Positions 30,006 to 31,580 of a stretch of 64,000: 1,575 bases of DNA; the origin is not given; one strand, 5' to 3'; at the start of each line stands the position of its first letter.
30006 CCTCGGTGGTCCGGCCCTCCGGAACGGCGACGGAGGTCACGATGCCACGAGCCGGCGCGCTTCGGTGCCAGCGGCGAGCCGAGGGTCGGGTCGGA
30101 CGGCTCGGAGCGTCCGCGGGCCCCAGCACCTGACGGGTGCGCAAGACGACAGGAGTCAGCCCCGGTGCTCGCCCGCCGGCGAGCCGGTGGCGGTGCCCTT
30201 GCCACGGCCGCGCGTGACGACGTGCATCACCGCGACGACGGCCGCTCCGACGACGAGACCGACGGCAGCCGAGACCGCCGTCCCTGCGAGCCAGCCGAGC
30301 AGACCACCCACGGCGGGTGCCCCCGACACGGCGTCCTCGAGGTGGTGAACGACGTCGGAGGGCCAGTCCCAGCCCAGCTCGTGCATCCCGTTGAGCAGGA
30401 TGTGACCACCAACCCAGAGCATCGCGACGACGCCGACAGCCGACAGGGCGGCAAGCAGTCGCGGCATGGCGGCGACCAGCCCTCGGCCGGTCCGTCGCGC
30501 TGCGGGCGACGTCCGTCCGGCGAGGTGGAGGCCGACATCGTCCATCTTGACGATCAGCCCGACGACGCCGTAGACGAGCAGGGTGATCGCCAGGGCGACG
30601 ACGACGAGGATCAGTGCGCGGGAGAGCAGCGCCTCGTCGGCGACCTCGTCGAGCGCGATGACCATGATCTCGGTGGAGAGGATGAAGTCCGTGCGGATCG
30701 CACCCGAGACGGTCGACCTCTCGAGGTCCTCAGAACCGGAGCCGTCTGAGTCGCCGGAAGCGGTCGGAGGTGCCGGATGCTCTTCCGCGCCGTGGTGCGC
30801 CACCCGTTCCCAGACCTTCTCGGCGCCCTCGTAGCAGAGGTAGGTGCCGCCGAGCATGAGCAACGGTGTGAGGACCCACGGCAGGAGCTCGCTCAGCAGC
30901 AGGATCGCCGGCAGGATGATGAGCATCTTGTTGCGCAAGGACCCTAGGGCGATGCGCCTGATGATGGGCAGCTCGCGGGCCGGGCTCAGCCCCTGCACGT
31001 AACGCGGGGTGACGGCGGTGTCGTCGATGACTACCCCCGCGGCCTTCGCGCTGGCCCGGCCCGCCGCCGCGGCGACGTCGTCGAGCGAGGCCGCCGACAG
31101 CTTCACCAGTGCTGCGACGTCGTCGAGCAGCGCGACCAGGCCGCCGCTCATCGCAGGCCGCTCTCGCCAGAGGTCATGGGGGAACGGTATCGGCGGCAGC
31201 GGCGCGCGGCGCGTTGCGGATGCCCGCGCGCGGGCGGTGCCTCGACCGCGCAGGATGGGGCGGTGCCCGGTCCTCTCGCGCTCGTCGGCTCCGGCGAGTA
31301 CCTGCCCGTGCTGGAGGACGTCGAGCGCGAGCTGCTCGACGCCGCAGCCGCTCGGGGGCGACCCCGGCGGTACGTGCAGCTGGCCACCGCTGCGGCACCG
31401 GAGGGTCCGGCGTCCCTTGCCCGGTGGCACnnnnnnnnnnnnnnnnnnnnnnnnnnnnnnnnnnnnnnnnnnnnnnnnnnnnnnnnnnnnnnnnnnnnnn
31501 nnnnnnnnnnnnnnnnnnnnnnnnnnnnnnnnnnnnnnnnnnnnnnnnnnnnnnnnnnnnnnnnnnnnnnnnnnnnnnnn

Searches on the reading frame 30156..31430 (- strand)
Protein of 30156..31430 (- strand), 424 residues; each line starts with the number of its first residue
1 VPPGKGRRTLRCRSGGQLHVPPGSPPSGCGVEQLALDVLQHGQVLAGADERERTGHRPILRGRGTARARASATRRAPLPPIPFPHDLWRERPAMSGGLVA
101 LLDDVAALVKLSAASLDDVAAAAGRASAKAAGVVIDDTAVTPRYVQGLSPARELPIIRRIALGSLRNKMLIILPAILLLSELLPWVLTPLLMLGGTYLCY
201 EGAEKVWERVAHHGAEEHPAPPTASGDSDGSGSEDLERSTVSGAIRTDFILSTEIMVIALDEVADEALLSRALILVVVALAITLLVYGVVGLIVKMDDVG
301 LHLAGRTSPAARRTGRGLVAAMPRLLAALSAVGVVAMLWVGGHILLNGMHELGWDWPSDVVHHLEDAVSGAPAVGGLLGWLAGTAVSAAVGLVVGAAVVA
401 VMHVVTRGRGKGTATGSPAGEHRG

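Call 100: search_protein_families(library=pfam, proteins=[window:30156-31430:-], max_evalue=0.1)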
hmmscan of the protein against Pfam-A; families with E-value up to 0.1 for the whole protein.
window:30156-31430:- (424 aa): 1 family
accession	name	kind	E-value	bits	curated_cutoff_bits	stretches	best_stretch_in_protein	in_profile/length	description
PF05661.17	DUF808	-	1.4e-125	418.9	28.4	1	97-401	2-302/302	Protein of unknown function (DUF808)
